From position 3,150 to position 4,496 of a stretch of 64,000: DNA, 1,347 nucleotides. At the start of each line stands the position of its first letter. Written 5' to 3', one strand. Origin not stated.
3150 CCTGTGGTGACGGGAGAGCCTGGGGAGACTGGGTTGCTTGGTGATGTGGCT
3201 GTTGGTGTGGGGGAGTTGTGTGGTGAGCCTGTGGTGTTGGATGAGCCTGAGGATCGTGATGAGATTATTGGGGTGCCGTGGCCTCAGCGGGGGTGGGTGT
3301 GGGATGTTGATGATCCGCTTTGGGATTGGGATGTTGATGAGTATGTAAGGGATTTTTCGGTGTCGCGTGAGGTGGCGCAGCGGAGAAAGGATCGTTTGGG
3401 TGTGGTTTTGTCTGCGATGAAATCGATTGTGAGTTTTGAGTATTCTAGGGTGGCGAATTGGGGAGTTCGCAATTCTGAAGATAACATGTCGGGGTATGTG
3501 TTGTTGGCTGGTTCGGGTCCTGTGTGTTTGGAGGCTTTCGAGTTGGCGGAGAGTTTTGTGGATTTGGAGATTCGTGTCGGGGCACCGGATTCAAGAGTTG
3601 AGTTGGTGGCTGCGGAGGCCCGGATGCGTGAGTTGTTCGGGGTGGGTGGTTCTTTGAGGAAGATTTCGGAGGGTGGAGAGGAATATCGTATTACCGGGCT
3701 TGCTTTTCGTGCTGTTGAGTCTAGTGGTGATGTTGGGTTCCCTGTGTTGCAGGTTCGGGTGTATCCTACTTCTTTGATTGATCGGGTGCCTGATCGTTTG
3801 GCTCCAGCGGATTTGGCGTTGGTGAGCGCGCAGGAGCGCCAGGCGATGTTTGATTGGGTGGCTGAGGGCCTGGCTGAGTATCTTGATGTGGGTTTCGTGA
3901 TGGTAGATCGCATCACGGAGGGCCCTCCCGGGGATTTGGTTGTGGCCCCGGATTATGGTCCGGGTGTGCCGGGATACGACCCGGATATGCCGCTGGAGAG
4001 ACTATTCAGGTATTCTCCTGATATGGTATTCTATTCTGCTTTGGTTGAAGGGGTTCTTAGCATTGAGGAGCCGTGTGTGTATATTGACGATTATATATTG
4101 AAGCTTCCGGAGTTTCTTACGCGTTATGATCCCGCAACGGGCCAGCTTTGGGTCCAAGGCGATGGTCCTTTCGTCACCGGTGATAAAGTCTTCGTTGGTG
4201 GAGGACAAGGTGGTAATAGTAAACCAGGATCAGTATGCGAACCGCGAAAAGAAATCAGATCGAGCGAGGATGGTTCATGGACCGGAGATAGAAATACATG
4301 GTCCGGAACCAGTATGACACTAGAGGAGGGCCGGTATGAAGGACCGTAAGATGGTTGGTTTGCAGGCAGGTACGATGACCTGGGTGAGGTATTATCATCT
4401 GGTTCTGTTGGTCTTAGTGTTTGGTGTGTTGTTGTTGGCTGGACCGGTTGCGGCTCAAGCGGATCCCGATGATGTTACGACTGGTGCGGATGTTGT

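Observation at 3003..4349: Free-standing protease-prodomain homolog made as a lipoprotein and translationally coupled to the protease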

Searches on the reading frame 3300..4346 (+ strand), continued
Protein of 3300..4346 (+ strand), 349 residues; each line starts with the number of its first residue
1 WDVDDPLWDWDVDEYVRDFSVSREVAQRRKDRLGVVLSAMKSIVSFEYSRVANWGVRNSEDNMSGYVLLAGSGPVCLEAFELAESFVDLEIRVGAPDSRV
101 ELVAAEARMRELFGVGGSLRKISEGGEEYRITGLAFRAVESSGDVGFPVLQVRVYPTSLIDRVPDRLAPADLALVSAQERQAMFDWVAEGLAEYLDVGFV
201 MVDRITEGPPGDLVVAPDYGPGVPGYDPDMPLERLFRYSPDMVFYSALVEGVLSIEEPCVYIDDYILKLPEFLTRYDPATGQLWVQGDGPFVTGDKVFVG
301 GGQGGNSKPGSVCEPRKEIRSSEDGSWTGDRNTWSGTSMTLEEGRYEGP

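Call 90: find_encoding_contigs(protein=P0212, flank=6000, max_places=2)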
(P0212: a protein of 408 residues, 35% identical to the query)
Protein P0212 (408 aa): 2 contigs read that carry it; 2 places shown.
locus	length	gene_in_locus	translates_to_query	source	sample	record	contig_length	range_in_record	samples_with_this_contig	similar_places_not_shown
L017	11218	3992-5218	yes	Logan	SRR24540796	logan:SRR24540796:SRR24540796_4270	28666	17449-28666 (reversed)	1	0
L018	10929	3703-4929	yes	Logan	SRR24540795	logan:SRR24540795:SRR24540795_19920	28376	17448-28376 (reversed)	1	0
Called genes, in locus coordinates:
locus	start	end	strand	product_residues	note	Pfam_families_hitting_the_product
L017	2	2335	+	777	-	?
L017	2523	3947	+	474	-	-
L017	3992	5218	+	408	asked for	-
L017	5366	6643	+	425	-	PF01637:ATPase_2 (faint), PF13191:AAA_16 (weak), PF13401:AAA_22 (weak), PF13173:AAA_14, PF13635:DUF4143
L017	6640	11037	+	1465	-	PF28130:DUF8371 (weak)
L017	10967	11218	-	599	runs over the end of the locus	PF01555:N6_N4_Mtase, PF01170:UPF0020 (faint), PF08241:Methyltransf_11 (faint)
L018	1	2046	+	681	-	?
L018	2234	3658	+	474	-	-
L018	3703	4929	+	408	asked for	-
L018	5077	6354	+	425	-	PF01637:ATPase_2 (faint), PF13191:AAA_16 (weak), PF13401:AAA_22 (weak), PF13173:AAA_14, PF13635:DUF4143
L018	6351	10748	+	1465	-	PF28130:DUF8371 (weak)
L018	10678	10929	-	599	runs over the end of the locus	PF01555:N6_N4_Mtase, PF01170:UPF0020 (faint), PF08241:Methyltransf_11 (faint)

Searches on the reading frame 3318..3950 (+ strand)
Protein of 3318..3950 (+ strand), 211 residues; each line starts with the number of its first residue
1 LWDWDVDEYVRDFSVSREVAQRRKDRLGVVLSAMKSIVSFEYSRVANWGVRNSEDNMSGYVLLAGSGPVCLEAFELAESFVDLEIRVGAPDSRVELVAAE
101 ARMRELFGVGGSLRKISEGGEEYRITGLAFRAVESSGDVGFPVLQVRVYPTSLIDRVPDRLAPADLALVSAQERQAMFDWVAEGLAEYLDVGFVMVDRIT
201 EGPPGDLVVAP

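Call 51: search_solved_structures(query=A5, max_evalue=10, show_alignments=2)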
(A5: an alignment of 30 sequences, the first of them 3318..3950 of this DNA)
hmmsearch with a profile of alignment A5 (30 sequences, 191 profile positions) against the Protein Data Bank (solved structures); distinct sequences matched with E-value up to 10: 0.

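Call 63: predict_structure(alignment_id=A6)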
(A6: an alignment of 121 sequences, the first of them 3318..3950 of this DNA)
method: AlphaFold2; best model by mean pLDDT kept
length: 211 residues; sequences in the alignment: 121
mean_pLDDT: 86.5   pTM: 0.81
mean pLDDT of the five models: 86.5, 86.1, 86.0, 85.1, 84.7
residues with pLDDT >= 90: 116; 70-90: 70; 50-70: 21; < 50: 4
segments of 3 or more residues with pLDDT < 50: 209-211
pLDDT, mean of each block of 10 residues (from residue 1): 83 93 93 98 96 89 97 98 96 95 87 87 88 74 87 75 71 85 92 83 53 34
secondary structure, 60 per line:
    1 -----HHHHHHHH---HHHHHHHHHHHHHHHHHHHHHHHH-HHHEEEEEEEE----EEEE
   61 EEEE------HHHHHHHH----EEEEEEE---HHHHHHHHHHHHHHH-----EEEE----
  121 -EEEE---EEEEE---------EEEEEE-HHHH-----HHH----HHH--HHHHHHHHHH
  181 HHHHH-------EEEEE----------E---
elements in order: H6-13 H17-40 E45-52 E57-64 H71-78 E83-89 H93-107 E113-116 E122-125 E129-133 E143-148 H150-153 H171-185 E193-197

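Call 93: search_protein_families(library=pfam, alignment_id=A5, max_evalue=1)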
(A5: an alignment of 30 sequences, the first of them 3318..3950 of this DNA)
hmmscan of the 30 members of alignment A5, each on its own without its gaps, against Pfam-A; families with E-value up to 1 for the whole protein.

A. member 1, window:3318-3950:+ (211 aa): 0 families

B. families by the number of members that match (of 30 scanned): 17 families
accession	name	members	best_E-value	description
PF22798.2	DUF5817_CT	5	0.0068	DUF5817, C-terminal domain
PF02983.19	Pro_Al_protease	4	0.00012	Alpha-lytic protease prodomain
PF17853.6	GGDEF_2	3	0.00067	GGDEF-like domain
PF12668.12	DUF3791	2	0.32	Protein of unknown function (DUF3791)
PF16582.11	TPP_enzyme_M_2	1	0.0027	Middle domain of thiamine pyrophosphate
PF09449.16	DUF2020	1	0.0054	Domain of unknown function (DUF2020)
PF13404.12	HTH_AsnC-type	1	0.0081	AsnC-type helix-turn-helix domain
PF20088.4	DUF6480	1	0.022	Family of unknown function (DUF6480)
PF24410.1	wHTH-HSP90_Na-assoc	1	0.032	wHTH-Hsp90_Na associated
PF15579.11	Imm52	1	0.047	Immunity protein 52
PF12002.13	MgsA_C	1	0.062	MgsA AAA+ ATPase C terminal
PF18175.6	HU-CCDC81_bac_2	1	0.095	CCDC81-like prokaryotic HU domain 2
PF22525.1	H2TH_5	1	0.12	S13-like H2TH domain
PF02817.22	E3_binding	1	0.16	e3 binding domain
PF23716.1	DUF7158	1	0.18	Family of unknown function (DUF7158)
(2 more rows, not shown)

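Call 97: fold_search(model_id=the predicted structure, library=pdb)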
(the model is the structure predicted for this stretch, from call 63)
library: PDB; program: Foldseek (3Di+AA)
matches with E <= 10: 688; with E <= 0.001: 0
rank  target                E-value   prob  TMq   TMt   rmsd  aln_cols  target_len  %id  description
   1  2pro_A                4.4e-03  1.00  0.39  0.54   5.9       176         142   11  PRO REGION OF ALPHA-LYTIC PROTEASE (released 1999-04-27)
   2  4pro_D                1.3e-02  0.99  0.45  0.58   6.7       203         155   10  ALPHA-LYTIC PROTEASE COMPLEXED WITH PRO REGION (released 1999-05-18)
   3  3pro_C                1.5e-02  0.99  0.45  0.59   5.0       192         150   10  ALPHA-LYTIC PROTEASE COMPLEXED WITH C-TERMINAL TRUNCATED PRO REGION (released 1999-04-27)
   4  8axn_A                1.5e-02  0.57  0.23  0.23  10.4       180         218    8  Inner membrane ring and secretin N0 N1 domains of the type 3 secretion system of Shigella flexneri (released 2023-03-01)
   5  8axn_C                1.6e-02  0.57  0.24  0.24  10.3       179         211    8  Inner membrane ring and secretin N0 N1 domains of the type 3 secretion system of Shigella flexneri (released 2023-03-01)
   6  3pro_D                1.9e-02  0.99  0.41  0.53   4.9       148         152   10  ALPHA-LYTIC PROTEASE COMPLEXED WITH C-TERMINAL TRUNCATED PRO REGION (released 1999-04-27)
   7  6rwx_A                2.4e-02  0.44  0.22  0.24  10.5       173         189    8  Periplasmic inner membrane ring of the Shigella type 3 secretion system (released 2020-02-12)
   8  7ah9_7A               3.5e-02  0.41  0.23  0.22  11.0       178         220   10  Substrate-engaged type 3 secretion system needle complex from Salmonella enterica typhimurium - SpaR state 1 (released 2021-03-17)
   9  9xrl_r                3.7e-02  0.13  0.19  0.08  18.5       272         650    8  Structure of mouse cytoplasmic lattice (CPL) repeating unit (released 2026-03-18)
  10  8ova_A4               3.7e-02  0.12  0.16  0.17  18.6       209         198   10  CRYO-EM STRUCTURE OF TRYPANOSOMA BRUCEI PROCYCLIC FORM 80S RIBOSOME : PARENTAL STRAIN (released 2023-11-29)
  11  9xrl_V                4.2e-02  0.15  0.20  0.08  18.7       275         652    7  Structure of mouse cytoplasmic lattice (CPL) repeating unit (released 2026-03-18)
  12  9xrl_Z                4.8e-02  0.13  0.19  0.08  18.7       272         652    8  Structure of mouse cytoplasmic lattice (CPL) repeating unit (released 2026-03-18)
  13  6zqd_DH               5.4e-02  0.10  0.15  0.18  16.0       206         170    9  Cryo-EM structure of the 90S pre-ribosome from Saccharomyces cerevisiae, state Post-A1 (released 2020-09-23)
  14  9xrl_B                5.7e-02  0.12  0.19  0.09  18.5       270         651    8  Structure of mouse cytoplasmic lattice (CPL) repeating unit (released 2026-03-18)
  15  6han_B                6.9e-02  0.66  0.20  0.40   6.4        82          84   11  MamM CTD H264E-E289H (released 2019-08-21)
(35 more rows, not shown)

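Call 99: search_solved_structures(query=A6, max_evalue=0.001, show_alignments=2)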
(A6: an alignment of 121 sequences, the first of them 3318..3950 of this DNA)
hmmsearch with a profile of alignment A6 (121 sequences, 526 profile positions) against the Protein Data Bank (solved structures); distinct sequences matched with E-value up to 0.001: 18.
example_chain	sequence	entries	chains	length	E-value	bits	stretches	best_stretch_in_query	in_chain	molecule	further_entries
2pfe_A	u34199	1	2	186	1.9e-07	33.5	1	321-507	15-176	Alkaline serine protease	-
5mrt_A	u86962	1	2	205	2.3e-07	33.2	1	319-512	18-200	Lytic endopeptidase preproenzyme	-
2oua_A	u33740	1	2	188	1.8e-06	30.3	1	320-497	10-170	Serine protease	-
3m7u_A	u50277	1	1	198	2.6e-06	29.7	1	318-491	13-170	Alpha-lytic protease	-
5mrr_A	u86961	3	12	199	7.6e-06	28.2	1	319-491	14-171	Lytic endopeptidase preproenzyme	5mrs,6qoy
2ea3_A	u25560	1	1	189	2.3e-05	26.6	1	321-515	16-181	Chymotrypsin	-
1qq4_A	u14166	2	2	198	2.5e-05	26.5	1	318-491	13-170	ALPHA-LYTIC PROTEASE | ALHPA-LYTIC PROTEASE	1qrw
1hpg_A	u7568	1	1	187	0.00027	23.1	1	320-512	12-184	Glutamic acid specific protease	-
1gbj_A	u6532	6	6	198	0.00027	23.1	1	318-491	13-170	ALPHA-LYTIC PROTEASE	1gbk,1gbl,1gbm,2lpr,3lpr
1gba_A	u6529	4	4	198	0.00033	22.8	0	318-491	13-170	ALPHA-LYTIC PROTEASE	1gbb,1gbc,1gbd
1sgd_E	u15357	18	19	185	0.00035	22.7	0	319-514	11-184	Streptogrisin B | Streptogrisin B, Protease B | Streptogrisin B, Proteinase B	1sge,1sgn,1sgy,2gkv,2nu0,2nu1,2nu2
3urc_A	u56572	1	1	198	0.00038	22.6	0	318-491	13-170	Alpha-lytic protease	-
1gbe_A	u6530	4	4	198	0.00041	22.5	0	318-491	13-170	ALPHA-LYTIC PROTEASE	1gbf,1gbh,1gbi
1boq_A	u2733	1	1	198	0.00042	22.4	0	318-491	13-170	PROTEIN (ALPHA-LYTIC PROTEASE)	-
1p01_A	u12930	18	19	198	0.00042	22.4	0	318-491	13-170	ALPHA-LYTIC PROTEASE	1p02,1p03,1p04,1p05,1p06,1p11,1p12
1p09_A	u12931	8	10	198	0.00051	22.2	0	318-491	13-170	ALPHA-LYTIC PROTEASE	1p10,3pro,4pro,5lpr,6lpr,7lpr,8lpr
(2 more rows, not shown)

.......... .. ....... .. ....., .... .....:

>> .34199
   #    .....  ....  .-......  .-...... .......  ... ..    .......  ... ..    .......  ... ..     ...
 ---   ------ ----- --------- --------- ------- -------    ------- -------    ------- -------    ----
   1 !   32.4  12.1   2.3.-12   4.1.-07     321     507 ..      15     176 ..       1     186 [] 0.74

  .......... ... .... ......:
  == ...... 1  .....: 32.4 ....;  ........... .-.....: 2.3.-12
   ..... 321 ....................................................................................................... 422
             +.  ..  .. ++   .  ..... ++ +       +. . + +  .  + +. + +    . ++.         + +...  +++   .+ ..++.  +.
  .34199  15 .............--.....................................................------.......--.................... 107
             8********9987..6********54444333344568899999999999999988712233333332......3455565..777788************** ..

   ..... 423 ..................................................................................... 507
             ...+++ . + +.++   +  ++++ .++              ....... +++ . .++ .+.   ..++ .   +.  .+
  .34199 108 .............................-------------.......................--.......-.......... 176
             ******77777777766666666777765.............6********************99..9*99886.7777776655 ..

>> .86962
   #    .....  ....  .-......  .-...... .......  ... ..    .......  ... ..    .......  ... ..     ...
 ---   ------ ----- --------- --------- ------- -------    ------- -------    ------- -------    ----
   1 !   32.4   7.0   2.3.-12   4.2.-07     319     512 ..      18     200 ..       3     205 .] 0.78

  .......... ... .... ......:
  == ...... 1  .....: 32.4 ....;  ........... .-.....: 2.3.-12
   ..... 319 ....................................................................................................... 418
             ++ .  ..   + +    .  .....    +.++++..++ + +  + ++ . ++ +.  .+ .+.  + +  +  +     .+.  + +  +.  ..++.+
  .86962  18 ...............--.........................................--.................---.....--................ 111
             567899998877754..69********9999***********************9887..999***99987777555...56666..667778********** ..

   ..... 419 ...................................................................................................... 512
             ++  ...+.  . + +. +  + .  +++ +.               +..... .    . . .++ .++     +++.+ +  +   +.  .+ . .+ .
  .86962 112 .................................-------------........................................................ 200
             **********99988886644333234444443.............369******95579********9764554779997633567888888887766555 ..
